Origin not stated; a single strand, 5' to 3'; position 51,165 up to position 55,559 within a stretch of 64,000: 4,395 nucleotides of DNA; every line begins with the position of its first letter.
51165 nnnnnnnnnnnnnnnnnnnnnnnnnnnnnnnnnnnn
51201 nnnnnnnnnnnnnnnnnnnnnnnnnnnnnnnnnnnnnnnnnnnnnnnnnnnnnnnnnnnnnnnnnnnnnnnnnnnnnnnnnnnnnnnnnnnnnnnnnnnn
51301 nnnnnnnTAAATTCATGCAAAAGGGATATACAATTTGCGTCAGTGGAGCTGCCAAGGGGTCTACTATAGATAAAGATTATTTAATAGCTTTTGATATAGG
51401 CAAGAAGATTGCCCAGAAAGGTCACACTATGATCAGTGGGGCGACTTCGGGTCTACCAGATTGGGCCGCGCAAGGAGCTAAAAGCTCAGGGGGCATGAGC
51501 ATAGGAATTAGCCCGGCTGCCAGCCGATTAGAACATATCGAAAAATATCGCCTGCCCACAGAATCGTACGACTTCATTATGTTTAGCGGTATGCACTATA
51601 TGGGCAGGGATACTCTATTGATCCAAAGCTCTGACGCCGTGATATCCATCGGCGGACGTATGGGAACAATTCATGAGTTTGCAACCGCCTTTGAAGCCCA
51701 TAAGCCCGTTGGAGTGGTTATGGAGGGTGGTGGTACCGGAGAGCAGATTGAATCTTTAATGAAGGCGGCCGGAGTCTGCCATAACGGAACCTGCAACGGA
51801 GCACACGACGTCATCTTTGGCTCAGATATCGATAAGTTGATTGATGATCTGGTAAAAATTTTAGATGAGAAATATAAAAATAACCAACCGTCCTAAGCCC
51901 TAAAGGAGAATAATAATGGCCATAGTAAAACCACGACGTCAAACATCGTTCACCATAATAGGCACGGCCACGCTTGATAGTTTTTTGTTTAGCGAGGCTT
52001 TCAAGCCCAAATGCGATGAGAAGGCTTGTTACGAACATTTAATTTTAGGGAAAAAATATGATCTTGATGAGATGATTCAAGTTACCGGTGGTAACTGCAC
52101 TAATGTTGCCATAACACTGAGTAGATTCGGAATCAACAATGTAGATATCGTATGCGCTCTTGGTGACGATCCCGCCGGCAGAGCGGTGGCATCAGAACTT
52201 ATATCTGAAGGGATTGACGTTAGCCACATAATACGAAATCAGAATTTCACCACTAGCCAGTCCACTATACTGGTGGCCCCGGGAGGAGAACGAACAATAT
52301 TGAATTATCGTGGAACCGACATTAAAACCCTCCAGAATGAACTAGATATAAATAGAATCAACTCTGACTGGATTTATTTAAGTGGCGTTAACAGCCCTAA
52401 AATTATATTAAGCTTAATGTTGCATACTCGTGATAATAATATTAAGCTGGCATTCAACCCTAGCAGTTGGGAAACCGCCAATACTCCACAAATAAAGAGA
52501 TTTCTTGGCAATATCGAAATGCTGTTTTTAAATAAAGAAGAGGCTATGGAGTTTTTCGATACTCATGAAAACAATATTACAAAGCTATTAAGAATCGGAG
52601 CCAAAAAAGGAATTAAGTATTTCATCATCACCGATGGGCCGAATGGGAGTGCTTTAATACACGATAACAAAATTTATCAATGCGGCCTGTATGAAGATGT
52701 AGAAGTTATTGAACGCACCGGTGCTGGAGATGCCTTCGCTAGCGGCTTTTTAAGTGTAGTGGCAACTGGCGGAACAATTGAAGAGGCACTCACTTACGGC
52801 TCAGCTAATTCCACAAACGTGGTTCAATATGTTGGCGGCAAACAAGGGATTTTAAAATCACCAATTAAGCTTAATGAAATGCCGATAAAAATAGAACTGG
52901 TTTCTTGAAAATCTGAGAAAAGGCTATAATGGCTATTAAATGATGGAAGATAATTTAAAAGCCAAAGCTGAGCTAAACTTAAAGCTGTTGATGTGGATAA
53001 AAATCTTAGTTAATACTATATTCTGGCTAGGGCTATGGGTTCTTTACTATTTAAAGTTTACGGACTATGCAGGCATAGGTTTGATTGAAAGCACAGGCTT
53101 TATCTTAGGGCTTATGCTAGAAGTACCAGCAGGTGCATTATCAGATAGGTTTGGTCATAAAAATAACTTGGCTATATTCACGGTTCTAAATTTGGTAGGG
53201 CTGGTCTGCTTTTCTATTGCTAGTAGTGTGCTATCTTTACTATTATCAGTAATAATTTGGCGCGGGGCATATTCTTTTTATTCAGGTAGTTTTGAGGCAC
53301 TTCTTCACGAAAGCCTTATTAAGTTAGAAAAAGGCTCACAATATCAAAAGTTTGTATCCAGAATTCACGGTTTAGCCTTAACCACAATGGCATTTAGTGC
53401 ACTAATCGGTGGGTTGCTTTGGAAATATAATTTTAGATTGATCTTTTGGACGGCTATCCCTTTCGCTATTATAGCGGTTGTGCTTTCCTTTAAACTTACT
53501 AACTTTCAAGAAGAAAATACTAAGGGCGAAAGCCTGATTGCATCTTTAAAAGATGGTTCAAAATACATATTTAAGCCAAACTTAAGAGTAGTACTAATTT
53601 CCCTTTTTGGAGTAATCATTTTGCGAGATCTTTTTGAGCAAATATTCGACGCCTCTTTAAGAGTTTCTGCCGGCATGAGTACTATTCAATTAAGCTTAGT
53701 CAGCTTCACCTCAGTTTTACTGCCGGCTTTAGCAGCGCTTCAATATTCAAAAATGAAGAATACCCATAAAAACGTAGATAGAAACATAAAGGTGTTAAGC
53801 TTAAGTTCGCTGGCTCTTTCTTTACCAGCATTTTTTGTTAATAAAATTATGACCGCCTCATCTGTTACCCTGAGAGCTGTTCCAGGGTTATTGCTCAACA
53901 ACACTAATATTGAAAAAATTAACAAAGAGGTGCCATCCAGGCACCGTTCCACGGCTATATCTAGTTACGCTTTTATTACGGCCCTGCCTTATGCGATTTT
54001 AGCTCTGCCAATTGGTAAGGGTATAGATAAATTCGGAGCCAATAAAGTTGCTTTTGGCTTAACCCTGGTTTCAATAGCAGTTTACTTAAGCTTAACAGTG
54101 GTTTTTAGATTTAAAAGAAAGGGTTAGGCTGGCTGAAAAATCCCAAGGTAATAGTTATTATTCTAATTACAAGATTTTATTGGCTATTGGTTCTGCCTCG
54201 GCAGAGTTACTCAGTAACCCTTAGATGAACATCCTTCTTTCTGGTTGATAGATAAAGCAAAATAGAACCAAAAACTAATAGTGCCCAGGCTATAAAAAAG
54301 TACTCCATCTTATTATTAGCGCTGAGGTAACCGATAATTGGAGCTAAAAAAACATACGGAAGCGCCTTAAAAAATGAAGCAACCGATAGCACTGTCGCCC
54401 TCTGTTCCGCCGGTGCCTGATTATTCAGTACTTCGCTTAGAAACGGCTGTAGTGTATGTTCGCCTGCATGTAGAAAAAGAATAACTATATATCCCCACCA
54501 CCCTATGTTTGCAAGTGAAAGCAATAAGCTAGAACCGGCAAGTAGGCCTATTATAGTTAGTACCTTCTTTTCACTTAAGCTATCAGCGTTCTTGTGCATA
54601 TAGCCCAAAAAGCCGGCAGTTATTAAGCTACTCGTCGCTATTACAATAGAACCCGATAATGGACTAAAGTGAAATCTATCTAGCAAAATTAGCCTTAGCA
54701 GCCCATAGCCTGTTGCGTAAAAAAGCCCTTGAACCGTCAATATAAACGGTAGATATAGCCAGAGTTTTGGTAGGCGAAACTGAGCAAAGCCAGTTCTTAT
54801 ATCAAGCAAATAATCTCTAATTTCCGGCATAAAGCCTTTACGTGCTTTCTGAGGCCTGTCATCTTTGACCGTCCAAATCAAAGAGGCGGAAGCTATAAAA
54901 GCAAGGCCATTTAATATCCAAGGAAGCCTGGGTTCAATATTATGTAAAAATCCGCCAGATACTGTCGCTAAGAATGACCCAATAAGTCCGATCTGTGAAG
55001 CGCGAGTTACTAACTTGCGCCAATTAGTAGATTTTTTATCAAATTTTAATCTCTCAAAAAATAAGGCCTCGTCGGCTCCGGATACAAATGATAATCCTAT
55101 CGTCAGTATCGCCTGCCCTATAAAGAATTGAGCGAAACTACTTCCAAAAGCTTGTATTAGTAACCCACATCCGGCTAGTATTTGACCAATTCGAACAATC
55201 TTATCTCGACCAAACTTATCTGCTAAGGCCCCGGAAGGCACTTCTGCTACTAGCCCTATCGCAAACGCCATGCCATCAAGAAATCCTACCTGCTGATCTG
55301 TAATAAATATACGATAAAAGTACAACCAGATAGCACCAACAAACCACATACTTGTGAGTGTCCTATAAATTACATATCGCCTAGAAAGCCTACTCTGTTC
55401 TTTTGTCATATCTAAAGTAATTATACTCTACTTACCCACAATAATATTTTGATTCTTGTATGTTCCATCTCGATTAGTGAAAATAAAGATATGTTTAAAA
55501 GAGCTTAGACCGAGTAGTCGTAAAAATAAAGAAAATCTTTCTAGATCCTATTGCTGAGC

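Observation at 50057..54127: Operon of an unknown 417-aa protein, a LOG/TIGR00725-like protein, a PfkB kinase and an MFS permease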

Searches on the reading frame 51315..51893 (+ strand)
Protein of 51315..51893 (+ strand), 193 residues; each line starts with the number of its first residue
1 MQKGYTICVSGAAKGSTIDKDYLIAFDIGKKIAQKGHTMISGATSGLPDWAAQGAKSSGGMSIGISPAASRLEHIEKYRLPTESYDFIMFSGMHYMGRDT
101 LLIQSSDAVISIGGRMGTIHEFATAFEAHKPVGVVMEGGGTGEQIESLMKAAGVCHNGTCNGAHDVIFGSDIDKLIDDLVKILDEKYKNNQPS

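Call 3: search_protein_families(library=pfam, proteins=[window:51315-51893:+], max_evalue=0.1)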
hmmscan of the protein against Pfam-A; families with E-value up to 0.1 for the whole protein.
window:51315-51893:+ (193 aa): 3 families
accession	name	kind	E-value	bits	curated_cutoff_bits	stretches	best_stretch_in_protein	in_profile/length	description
PF18306.6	LDcluster4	-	5.8e-33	114.1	26.3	1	5-139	2-125/151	SLOG cluster4 family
PF03641.19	Lysine_decarbox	-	0.00025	21.7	27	1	51-127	4-74/131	Possible lysine decarboxylase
PF02481.21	DNA_processg_A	-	0.087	12.4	29.6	0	24-66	62-104/212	DNA recombination-mediator protein A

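Call 4: search_protein_families(library=ncbifam, proteins=[window:51315-51893:+], max_evalue=0.1)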
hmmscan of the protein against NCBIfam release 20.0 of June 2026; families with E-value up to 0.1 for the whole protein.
window:51315-51893:+ (193 aa): 3 families
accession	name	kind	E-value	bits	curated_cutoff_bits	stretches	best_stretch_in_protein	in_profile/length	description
TIGR00725.1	TIGR00725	hypoth_equivalog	2.1e-23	82.5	106.9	1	6-150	3-136/159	TIGR00725 family protein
TIGR00730.1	TIGR00730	subfamily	5.3e-11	42.6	96.35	1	6-123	2-114/178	TIGR00730 family Rossman fold protein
NF058542.1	CtkRMPhLog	equivalog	8.2e-08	32.4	300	1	5-127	2-118/177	cytokinin riboside 5'-monophosphate phosphoribohydrolase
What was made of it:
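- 51315..51896 (+): SLOG cluster-4 / TIGR00725-like protein (LOG superfamily), candidate nucleoside-5'-monophosphate phosphoribohydrolase. PF18306 at E 6e-33; TIGR00725 at 82 bits, below its cut-off (calls 3, 4).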

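Call 6: search_protein_families(library=padloc, proteins=[window:51315-51893:+], max_evalue=0.1)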
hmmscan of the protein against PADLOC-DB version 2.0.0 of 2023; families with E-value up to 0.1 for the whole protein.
window:51315-51893:+ (193 aa): 1 family
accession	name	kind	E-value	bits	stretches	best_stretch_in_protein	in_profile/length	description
PDLC03927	PsyrA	-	2.2e-05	21.8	1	11-67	138-192/398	-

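Call 33: search_solved_structures(query=window:51315-51893:+, max_evalue=0.01, show_alignments=3)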
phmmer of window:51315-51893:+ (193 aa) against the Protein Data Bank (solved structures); distinct sequences matched with E-value up to 0.01: 10.
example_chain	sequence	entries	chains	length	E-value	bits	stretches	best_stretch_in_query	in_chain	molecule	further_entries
1rcu_A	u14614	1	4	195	2.4e-12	50.4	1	3-148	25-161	conserved hypothetical protein VT76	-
2iz5_A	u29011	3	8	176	3.5e-10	43.3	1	7-135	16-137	MOCO CARRIER PROTEIN | MOLYBDENUM COFACTOR CARRIER PROTEIN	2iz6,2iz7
6y01_AAA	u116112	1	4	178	1.8e-09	41.1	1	19-135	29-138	p450 cytochrome, putative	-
3qua_A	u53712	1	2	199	1.6e-07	34.7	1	5-128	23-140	Putative uncharacterized protein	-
5zbj_A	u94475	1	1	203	7.8e-05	25.9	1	7-123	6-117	Putative cytokinin riboside 5'-monophosphate phosphoribohydrolase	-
5wq3_A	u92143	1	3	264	0.0002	24.6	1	7-122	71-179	Cytokinin riboside 5'-monophosphate phosphoribohydrolase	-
5zbk_A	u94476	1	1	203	0.00032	23.9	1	7-122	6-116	Putative cytokinin riboside 5'-monophosphate phosphoribohydrolase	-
9us2_A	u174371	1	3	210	0.0022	21.2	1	7-129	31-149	Cytokinin riboside 5'-monophosphate phosphoribohydrolase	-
1wek_A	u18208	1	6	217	0.0032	20.7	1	8-123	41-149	hypothetical protein TT1465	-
1t35_A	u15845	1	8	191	0.0072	19.5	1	6-164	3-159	HYPOTHETICAL PROTEIN YVDD, Putative Lysine Decarboxylase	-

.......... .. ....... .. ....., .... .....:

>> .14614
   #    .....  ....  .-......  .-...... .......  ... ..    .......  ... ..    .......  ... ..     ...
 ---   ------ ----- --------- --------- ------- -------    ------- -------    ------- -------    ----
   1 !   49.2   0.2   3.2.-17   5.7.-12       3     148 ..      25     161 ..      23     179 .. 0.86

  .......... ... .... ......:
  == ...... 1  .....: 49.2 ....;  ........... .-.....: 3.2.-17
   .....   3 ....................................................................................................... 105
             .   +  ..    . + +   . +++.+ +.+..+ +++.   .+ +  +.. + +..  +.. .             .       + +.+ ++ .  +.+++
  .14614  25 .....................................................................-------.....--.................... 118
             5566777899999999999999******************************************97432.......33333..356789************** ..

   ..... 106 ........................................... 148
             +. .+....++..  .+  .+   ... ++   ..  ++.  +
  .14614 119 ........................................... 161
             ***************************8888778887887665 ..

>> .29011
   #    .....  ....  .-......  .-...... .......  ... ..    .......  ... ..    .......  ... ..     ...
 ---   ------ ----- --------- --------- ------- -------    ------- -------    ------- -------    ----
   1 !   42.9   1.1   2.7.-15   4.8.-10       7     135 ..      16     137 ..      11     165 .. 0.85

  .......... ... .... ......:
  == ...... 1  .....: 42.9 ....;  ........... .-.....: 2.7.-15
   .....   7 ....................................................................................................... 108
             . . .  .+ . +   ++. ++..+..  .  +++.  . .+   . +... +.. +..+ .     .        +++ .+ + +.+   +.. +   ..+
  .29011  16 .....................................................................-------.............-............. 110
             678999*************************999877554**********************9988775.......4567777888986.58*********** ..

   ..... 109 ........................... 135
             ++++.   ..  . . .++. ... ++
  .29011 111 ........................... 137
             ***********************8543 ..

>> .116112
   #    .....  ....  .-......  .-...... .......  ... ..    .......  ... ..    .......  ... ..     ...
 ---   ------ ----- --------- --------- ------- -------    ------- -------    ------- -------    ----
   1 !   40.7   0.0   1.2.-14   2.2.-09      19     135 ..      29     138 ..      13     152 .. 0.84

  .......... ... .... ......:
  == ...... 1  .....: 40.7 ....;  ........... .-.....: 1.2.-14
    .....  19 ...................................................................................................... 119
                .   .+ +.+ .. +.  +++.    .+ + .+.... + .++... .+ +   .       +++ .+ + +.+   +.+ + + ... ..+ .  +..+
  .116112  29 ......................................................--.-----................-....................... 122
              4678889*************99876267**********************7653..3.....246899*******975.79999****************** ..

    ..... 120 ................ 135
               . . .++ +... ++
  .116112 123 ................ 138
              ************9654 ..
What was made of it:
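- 51315..51896 (+): Closest solved relatives are 1RCU (TM1055), the Moco carrier protein 2IZ5, then LOGs (call 33).
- On LOG-type phosphoribohydrolase (PF03641 / TIGR00730): The non-catalytic Moco carrier protein keeps the same Arg and Glu (call 33), so sequence alone cannot decide.
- Closest known: TM1055. Same: These are the closest solved sequences, at E 2e-12 and 4e-10 (call 33).
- The non-catalytic Moco carrier protein also keeps the Arg and Glu (alignment in call 33), so their conservation does not prove hydrolase activity. SLOG4 is closer to 1RCU and the Moco carrier protein (E 2e-12 and 4e-10) than to proven LOGs (E 8e-5 or weaker, apart from the unnamed 3QUA entry at 2e-7) (call 33).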

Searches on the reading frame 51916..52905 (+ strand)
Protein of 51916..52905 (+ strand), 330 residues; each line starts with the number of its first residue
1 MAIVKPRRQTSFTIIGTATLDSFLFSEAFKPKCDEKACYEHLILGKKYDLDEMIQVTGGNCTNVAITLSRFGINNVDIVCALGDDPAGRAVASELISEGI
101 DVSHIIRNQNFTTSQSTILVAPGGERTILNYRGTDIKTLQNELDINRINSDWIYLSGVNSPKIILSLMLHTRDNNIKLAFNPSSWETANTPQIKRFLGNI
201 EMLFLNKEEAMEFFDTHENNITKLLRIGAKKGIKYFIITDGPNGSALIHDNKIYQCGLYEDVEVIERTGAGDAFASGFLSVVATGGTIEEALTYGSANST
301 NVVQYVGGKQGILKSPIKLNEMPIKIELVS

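Call 3: search_protein_families(library=pfam, proteins=[window:51916-52905:+], max_evalue=0.1)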
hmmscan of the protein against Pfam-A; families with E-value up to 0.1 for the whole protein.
window:51916-52905:+ (330 aa): 2 families
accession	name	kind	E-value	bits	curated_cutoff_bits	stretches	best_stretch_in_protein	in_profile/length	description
PF00294.29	PfkB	-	7.1e-43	147.5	25.8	1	54-309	32-296/302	pfkB family carbohydrate kinase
PF02065.24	Melibiase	-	0.014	14.9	27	1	195-245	35-84/347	Melibiase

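Call 4: search_protein_families(library=ncbifam, proteins=[window:51916-52905:+], max_evalue=0.1)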
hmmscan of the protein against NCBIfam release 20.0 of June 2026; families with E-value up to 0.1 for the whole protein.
window:51916-52905:+ (330 aa): 24 families
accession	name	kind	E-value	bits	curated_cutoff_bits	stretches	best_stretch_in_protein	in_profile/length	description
TIGR02152.1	D_ribokin_bact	equivalog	2e-30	106.2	299.65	1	51-312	28-290/298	ribokinase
NF053626.1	RibKinHalex1628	equivalog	2e-26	93.2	330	1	51-308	31-278/293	ATP-dependent ribose-1-phosphate kinase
TIGR04382.1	myo_inos_iolC_N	equivalog_domain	4.1e-26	92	300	1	54-305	30-292/309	5-dehydro-2-deoxygluconokinase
NF007321.0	PRK09813.1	equivalog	3.8e-24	85.6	247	1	56-307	22-259/261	fructoselysine 6-kinase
NF041332.1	KDG_KDGal_kin_Halo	equivalog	1.7e-21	77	440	1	56-299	31-288/320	bifunctional 2-dehydro-3-deoxygluconokinase/2-dehydro-3-deoxygalactonokinase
TIGR03168.1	1-PFK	subfamily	1.7e-18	66.6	216.4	1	33-307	10-286/305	hexose kinase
TIGR03828.1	pfkB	equivalog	4e-18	65.5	292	1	37-307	14-286/305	1-phosphofructokinase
NF006957.1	PRK09434.1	equivalog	5.9e-18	65.4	450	1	52-290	21-268/302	fructokinase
NF040938.1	KDG_KDGal_kin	equivalog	1.5e-17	63.7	400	2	172-310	158-291/305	bifunctional 2-dehydro-3-deoxygluconokinase/2-dehydro-3-deoxygalactonokinase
NF052444.1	DhDoxglucKinKdgK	equivalog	2e-17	63.5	400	1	51-307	18-294/303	2-dehydro-3-deoxygluconokinase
NF008353.0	PRK11142.1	equivalog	3e-17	63.1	341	1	56-311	37-292/307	ribokinase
NF041164.1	NucKinThplmales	equivalog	8.9e-15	54.6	450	1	54-303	34-272/295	nucleoside kinase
TIGR02198.1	rfaE_dom_I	equivalog_domain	1.1e-13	51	345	1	52-309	42-303/315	D-glycero-beta-D-manno-heptose-7-phosphate kinase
NF047869.1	myo_kin_aldol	exception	1.6e-13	49.9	600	2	190-304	196-313/586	bifunctional 5-dehydro-2-deoxygluconokinase/5-dehydro-2-deoxyphosphogluconate aldolase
NF041134.1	R1P_kin_Thcocales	equivalog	2e-13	50.4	500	1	57-313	36-273/291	ADP-dependent ribose-1-phosphate kinase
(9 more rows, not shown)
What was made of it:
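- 51916..52908 (+): PfkB-family kinase, orthologue of the aldolase-adjacent PfkB of other Saccharibacteria (putative phosphosugar 1-kinase / PfkB-type PFK). Every NCBIfam equivalog match is far below cut-off; the best are ribokinase (106 bits against 300) and ribose-1-phosphate kinase (93 against 330) (calls 3, 4).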

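Call 6: search_protein_families(library=padloc, proteins=[window:51916-52905:+], max_evalue=0.1)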
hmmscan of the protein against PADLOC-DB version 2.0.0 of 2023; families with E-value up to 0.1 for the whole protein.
window:51916-52905:+ (330 aa): 0 families

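Call 34: search_solved_structures(query=window:51916-52905:+, max_evalue=1e-10)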
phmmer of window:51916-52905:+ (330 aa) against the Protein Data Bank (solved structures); distinct sequences matched with E-value up to 1e-10: 8.
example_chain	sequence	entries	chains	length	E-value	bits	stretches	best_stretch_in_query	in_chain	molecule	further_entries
3h49_A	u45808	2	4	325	3.4e-15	58.8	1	47-313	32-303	Ribokinase | Uncharacterized sugar kinase ydjH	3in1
2nwh_A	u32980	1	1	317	2.4e-14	56.1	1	55-304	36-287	carbohydrate kinase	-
2qcv_A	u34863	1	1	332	4.2e-14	55.2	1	55-304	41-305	Putative 5-dehydro-2-deoxygluconokinase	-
1v19_A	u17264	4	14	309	1.3e-13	53.7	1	57-308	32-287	2-KETO-3-DEOXYGLUCONATE KINASE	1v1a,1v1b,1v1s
7ag6_A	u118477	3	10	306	1.5e-13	53.4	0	47-137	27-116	Sulfofructose kinase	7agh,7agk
3kd6_A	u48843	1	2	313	7.7e-12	47.8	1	152-306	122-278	Carbohydrate kinase, PfkB family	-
3pl2_A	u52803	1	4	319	2.2e-11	46.3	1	53-296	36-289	Sugar kinase, ribokinase family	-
4e3a_A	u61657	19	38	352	9.5e-11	44.2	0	54-309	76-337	sugar kinase protein | Probable sugar kinase protein | sugar kinase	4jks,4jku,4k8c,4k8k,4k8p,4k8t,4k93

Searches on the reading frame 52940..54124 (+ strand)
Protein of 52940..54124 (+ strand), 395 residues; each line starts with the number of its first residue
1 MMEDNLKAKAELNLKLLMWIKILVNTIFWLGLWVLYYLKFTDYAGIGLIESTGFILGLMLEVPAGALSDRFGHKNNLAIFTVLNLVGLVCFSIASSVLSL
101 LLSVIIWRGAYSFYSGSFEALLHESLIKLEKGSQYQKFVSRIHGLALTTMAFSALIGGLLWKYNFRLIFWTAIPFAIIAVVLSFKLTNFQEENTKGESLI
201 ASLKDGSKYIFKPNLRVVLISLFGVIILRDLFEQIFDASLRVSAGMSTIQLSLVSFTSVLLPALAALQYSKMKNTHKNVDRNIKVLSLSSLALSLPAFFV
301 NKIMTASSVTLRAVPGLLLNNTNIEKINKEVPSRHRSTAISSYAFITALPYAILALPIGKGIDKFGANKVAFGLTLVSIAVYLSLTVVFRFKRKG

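Call 3: search_protein_families(library=pfam, proteins=[window:52940-54124:+], max_evalue=0.1)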
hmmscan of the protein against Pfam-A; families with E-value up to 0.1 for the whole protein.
window:52940-54124:+ (395 aa): 2 families
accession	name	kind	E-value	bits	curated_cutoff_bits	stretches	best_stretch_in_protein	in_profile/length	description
PF07690.21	MFS_1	-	6.6e-18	65.2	33.4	2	23-352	10-344/347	Major Facilitator Superfamily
PF04346.18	EutH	-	0.0013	18.5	25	1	147-202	145-200/351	Ethanolamine utilisation protein, EutH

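Call 4: search_protein_families(library=ncbifam, proteins=[window:52940-54124:+], max_evalue=0.1)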
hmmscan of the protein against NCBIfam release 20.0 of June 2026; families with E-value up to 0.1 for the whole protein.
window:52940-54124:+ (395 aa): 7 families
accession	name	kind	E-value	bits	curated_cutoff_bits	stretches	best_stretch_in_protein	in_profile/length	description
TIGR00900.1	2A0121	subfamily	5.5e-07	29.2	319.6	1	19-298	9-295/364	H+ Antiporter protein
NF008650.1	PRK11646.1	equivalog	8.9e-06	25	469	1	37-190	34-189/400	multidrug efflux MFS transporter MdtH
TIGR00880.1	2_A_01_02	superfamily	3.2e-05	24.1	131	1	62-186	16-137/141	multidrug resistance protein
NF000043.1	tet_MFS_P_a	exception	5.9e-05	22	750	1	47-219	43-212/420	tetracycline efflux MFS transporter TetA(P)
NF049980.1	SfMCT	equivalog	0.00015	20.6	320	1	64-166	269-363/378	L-lactate MFS transporter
NF011666.0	PRK15086.1-2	subfamily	0.0022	17.3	482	1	144-200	144-200/364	ethanolamine utilization protein EutH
NF011042.0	PRK14472.1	equivalog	0.076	13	198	0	155-182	8-35/175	F0F1 ATP synthase subunit B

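Call 6: search_protein_families(library=padloc, proteins=[window:52940-54124:+], max_evalue=0.1)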
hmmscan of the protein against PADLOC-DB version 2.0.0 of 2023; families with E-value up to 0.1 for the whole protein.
window:52940-54124:+ (395 aa): 0 families

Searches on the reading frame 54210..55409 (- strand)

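Call 3: search_protein_families(library=pfam, proteins=[window:54210-55409:-], max_evalue=0.1)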
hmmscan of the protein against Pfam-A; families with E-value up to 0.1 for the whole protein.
window:54210-55409:- (400 aa): 4 families
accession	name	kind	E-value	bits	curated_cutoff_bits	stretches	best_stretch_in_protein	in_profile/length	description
PF07690.21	MFS_1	-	8.6e-30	104.3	33.4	2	21-352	12-343/347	Major Facilitator Superfamily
PF12832.13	MFS_1_like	-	9.8e-07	28.6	25.2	1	29-346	24-344/373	MFS_1 like family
PF01306.25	LacY_symp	-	0.003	16.9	24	1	14-229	18-235/413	LacY proton/sugar symporter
PF19589.4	DUF6095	-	0.099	13.3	23.8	1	343-385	12-52/73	Family of unknown function (DUF6095)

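Call 4: search_protein_families(library=ncbifam, proteins=[window:54210-55409:-], max_evalue=0.1)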
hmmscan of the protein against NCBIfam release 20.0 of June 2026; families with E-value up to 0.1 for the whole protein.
window:54210-55409:- (400 aa): 25 families
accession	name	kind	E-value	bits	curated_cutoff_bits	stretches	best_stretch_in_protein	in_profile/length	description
NF000043.1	tet_MFS_P_a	exception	8.8e-23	80.8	750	2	12-182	11-181/420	tetracycline efflux MFS transporter TetA(P)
NF000049.1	tet_MFS_40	exception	2.3e-16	60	800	1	40-389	44-401/406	tetracycline efflux MFS transporter Tet(40)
TIGR00900.1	2A0121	subfamily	2e-08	34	319.6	1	53-359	48-356/364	H+ Antiporter protein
NF012174.0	tet_MFS_A_B_C_D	equivalog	7.1e-08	31.7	475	1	59-340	60-333/382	Tet(A)/Tet(B)/Tet(C) family tetracycline efflux MFS transporter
NF007077.0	PRK09528.1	subfamily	1.9e-06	26.7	429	1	15-229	24-239/421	galactoside permease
TIGR00880.1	2_A_01_02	superfamily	1.7e-05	25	131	1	53-177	12-133/141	multidrug resistance protein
NF012207.0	tet_MFS_H_J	exception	9.6e-05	21.6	700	1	59-373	61-372/392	Tet(H)/Tet(J) family tetracycline efflux MFS transporter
NF012195.0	tet_MFS_H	exception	0.00011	21.4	840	1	59-391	61-390/392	tetracycline efflux MFS transporter Tet(H)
TIGR00893.1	2A0114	subfamily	0.00016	20.8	395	1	38-190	28-177/399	D-galactonate transporter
NF040872.1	MFS_HP1165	exception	0.00017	20.8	700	1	52-157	51-154/385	HP1165 family MFS efflux transporter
TIGR00895.1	2A0115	subfamily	0.00024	20.2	418.55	1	37-121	50-134/398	aromatic acid/H+ symport family MFS transporter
NF002962.0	PRK03633.1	equivalog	0.00026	20.2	361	1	25-104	221-302/382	MFS transporter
NF040986.1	MamH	equivalog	0.00039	19.6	300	1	59-103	64-108/419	magnetosome biogenesis transporter MamH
TIGR00882.1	2A0105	subfamily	0.00069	18.6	220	1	15-229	15-230/396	oligosaccharide MFS transporter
NF052357.1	GlucTporGlcPStph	equivalog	0.001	18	750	1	51-181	54-178/445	glucose transporter GlcP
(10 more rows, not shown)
